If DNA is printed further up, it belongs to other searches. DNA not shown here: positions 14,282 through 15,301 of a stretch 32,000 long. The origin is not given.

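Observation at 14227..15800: Codon-usage-foreign single-gene cassette: unknown 230-aa domain fused to a YfbR-like HD nucleotidase, with its own strong promoter, long leader and terminator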

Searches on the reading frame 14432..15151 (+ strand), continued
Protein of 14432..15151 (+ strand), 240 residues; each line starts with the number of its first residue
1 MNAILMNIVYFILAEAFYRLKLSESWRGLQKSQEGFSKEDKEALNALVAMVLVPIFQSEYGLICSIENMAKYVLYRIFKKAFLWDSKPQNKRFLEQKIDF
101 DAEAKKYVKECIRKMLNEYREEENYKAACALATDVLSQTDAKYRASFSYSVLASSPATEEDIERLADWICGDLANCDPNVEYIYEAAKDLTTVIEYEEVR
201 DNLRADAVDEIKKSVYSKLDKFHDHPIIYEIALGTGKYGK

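Call 83: search_protein_families(library=pfam, proteins=[P0070, P0074, P0079, P0085, P0090, P0100, P0078, P0086, P0095, P0102], max_evalue=0.01)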
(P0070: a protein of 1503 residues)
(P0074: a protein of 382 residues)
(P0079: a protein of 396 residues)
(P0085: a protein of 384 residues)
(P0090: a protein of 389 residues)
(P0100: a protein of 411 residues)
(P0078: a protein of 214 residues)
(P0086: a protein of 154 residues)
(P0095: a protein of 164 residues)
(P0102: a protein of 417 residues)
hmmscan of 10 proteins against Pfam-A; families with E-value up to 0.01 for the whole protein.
P0070 (1503 aa): 6 families
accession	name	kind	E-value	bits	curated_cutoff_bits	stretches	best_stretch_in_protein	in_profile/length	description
PF11521.13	TFIIE-A_C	-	1.2e-30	106.1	22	0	1341-1367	39-65/85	C-terminal general transcription factor TFIIE alpha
PF24828.1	DUF7713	-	5.3e-18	64.8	24.1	0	1291-1305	34-48/68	Domain of unknown function (DUF7713)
PF17820.7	PDZ_6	-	1.3e-10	41.3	27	0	1343-1379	22-51/54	PDZ domain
PF18810.6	PBECR2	-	0.00021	21.9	27.1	0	621-649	49-79/120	phage-Barnase-EndoU-ColicinE5/D-RelE like nuclease2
PF00994.29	MoCF_biosynth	-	0.0006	20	26.6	0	77-241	39-130/144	Probable molybdopterin binding domain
PF12160.13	Fibrinogen_aC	-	0.0014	18.9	22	0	935-974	6-46/68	Fibrinogen alpha C domain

P0074 (382 aa): 2 families
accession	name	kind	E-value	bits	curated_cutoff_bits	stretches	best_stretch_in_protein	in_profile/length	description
PF12917.13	YfbR-like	-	1.8e-13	51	25.9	1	192-340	3-153/182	5'-deoxynucleotidase YfbR-like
PF13023.12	HD_3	-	1.5e-07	31.9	22.5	1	197-314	3-116/165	HD domain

P0079 (396 aa): 2 families
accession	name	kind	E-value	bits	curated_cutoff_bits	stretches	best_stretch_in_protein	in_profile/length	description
PF12917.13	YfbR-like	-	1.2e-24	87.4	25.9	1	196-358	3-165/182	5'-deoxynucleotidase YfbR-like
PF13023.12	HD_3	-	6.9e-09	36.3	22.5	1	200-283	2-81/165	HD domain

P0085 (384 aa): 3 families
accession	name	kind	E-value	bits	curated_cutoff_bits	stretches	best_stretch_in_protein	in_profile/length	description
PF12917.13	YfbR-like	-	1.2e-25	90.8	25.9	2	187-351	3-167/182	5'-deoxynucleotidase YfbR-like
PF13023.12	HD_3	-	4.9e-13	49.8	22.5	1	191-309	2-116/165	HD domain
PF01966.28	HD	-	1.5e-05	25.7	22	1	223-319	12-115/116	HD domain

P0090 (389 aa): 2 families
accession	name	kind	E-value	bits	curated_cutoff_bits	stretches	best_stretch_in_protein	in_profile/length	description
PF12917.13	YfbR-like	-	1e-20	74.6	25.9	1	191-354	3-167/182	5'-deoxynucleotidase YfbR-like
PF13023.12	HD_3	-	2.3e-08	34.5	22.5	1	195-309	2-112/165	HD domain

P0100 (411 aa): 2 families
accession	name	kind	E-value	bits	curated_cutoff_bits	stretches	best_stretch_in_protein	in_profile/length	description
PF12917.13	YfbR-like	-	6.7e-14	52.4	25.9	2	200-274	6-82/182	5'-deoxynucleotidase YfbR-like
PF13023.12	HD_3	-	7.8e-06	26.3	22.5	1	201-317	2-112/165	HD domain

P0078 (214 aa): 0 families

P0086 (154 aa): 0 families

P0095 (164 aa): 0 families

P0102 (417 aa): 2 families
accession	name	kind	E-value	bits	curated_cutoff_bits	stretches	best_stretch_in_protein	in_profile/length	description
PF12917.13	YfbR-like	-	2.7e-20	73.3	25.9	3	200-317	2-117/182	5'-deoxynucleotidase YfbR-like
PF13023.12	HD_3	-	4.1e-14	53.2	22.5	1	204-329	1-110/165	HD domain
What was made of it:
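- Tried and rejected: P0070 (1503 aa, 20 matched stretches) is a low-complexity artefact (call 83).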
